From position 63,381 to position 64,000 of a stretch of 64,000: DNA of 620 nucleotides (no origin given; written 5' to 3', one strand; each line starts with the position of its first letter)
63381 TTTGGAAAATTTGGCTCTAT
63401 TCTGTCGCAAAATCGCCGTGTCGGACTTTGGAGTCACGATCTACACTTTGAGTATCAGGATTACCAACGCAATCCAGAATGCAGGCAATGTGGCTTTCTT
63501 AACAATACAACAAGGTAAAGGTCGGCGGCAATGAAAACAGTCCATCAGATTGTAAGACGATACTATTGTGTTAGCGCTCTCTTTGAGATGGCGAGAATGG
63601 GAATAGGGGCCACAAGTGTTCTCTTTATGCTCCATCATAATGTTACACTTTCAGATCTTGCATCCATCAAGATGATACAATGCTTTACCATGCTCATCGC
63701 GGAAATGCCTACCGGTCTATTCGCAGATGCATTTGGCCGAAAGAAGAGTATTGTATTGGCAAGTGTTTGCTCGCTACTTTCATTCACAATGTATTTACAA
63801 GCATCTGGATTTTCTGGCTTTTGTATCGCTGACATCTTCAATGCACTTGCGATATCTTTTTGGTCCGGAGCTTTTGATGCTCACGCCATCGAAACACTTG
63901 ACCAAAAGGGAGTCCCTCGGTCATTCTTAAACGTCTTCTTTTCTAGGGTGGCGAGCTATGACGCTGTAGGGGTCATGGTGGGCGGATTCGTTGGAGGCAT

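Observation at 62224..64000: Compact microcin C-like (peptidyl-nucleotide 'Trojan horse') cluster: 7-codon ORF MNSTARN, MccB-like enzyme and MFS pump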

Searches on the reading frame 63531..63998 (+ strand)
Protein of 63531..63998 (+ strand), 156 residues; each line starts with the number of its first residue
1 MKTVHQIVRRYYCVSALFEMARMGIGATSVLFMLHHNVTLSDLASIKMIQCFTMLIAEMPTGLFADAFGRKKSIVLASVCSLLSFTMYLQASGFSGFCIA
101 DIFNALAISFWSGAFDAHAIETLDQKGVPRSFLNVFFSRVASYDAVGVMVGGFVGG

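Call 6: search_protein_families(library=pfam, proteins=[window:63531-63998:+], max_evalue=0.01)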
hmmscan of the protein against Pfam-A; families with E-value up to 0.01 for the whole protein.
window:63531-63998:+ (156 aa): 2 families
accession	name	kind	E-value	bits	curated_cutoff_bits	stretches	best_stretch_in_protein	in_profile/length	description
PF07690.21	MFS_1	-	0.00016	21.1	33.4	1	13-131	3-122/347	Major Facilitator Superfamily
PF12832.13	MFS_1_like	-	0.00071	19.2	25.2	1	31-153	24-143/373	MFS_1 like family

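Call 7: search_protein_families(library=ncbifam, proteins=[window:63531-63998:+], max_evalue=0.01)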
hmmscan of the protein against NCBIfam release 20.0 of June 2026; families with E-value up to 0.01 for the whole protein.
window:63531-63998:+ (156 aa): 4 families
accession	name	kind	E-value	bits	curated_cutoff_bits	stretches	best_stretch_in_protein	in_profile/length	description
NF000043.1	tet_MFS_P_a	exception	9.6e-08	31.2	750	1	11-128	11-129/420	tetracycline efflux MFS transporter TetA(P)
NF040872.1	MFS_HP1165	exception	2.3e-06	26.9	700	1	10-151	7-145/385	HP1165 family MFS efflux transporter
NF000049.1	tet_MFS_40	exception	8.3e-05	21.9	800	1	26-154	24-155/406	tetracycline efflux MFS transporter Tet(40)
TIGR00880.1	2_A_01_02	superfamily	0.00093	19.3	131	1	55-154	12-110/141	multidrug resistance protein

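Call 48: find_homologous_proteins(query=window:63531-63998:+, max_evalue=1e-8)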
Query window:63531-63998:+ (156 aa): 1 proteins with E <= 1e-8 among 37 candidates.
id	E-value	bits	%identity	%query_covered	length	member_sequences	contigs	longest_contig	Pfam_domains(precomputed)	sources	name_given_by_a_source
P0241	2.0e-32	130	45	91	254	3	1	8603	PF07690.22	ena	-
